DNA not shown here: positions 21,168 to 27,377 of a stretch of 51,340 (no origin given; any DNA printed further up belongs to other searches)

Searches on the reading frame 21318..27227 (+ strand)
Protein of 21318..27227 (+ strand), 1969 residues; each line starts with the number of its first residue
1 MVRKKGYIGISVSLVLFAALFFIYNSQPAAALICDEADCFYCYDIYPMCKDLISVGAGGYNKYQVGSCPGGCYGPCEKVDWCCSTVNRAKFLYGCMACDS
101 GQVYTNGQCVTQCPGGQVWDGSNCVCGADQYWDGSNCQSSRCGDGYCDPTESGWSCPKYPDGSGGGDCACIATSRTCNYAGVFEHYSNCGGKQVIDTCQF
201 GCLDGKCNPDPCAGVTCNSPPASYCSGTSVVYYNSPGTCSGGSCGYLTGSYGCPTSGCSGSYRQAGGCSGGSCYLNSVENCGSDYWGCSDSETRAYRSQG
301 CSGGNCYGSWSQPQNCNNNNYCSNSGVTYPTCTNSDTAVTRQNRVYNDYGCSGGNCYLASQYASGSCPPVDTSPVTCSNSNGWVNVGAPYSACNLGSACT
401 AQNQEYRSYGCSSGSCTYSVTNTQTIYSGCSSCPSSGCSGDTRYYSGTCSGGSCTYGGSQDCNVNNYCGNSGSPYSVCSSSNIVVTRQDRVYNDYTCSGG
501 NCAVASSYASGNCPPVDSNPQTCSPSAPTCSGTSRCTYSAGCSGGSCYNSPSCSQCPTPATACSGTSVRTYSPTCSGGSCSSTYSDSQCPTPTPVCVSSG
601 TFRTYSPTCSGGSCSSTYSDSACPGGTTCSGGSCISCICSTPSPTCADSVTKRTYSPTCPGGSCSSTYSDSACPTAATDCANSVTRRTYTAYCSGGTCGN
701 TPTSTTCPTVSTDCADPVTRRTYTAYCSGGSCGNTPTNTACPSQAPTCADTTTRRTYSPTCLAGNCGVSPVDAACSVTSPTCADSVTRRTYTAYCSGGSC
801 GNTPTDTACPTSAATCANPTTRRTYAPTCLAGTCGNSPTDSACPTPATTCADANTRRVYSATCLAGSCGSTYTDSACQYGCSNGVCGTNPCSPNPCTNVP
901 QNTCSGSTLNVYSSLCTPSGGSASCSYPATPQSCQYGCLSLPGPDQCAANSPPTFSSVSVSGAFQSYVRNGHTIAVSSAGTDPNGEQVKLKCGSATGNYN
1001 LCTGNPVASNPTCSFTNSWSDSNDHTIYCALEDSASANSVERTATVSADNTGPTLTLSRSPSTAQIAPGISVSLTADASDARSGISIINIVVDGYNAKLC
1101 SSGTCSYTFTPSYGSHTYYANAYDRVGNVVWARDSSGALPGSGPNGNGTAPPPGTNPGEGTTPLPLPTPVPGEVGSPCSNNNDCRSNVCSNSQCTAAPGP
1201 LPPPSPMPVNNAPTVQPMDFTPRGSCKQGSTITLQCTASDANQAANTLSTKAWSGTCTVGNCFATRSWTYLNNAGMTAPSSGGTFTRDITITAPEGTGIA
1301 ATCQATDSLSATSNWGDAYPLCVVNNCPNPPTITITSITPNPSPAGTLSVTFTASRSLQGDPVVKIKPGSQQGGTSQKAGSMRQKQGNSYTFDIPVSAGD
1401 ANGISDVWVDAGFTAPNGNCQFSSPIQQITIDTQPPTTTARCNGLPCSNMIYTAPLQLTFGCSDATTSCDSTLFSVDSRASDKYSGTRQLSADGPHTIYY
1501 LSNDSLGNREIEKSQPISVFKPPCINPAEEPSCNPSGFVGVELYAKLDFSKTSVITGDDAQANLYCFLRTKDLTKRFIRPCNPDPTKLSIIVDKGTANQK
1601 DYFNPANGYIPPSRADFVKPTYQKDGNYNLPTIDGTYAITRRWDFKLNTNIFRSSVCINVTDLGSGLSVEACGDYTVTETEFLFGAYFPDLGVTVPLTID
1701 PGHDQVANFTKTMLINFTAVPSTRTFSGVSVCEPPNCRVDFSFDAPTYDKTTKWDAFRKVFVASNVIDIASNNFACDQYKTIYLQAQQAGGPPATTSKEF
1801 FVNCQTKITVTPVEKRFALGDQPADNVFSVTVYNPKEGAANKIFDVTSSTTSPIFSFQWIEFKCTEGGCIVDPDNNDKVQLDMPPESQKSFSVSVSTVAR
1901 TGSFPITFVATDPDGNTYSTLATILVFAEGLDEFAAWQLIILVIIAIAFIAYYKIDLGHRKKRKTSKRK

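Call 92: search_protein_families(library=pfam, proteins=[window:21318-27227:+], max_evalue=0.001)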
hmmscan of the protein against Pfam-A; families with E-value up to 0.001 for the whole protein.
window:21318-27227:+ (1969 aa): 1 family
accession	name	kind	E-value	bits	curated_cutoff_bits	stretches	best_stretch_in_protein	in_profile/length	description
PF17957.7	Big_7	-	3.8e-05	24.7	24.1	1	1053-1119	1-69/70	Bacterial Ig domain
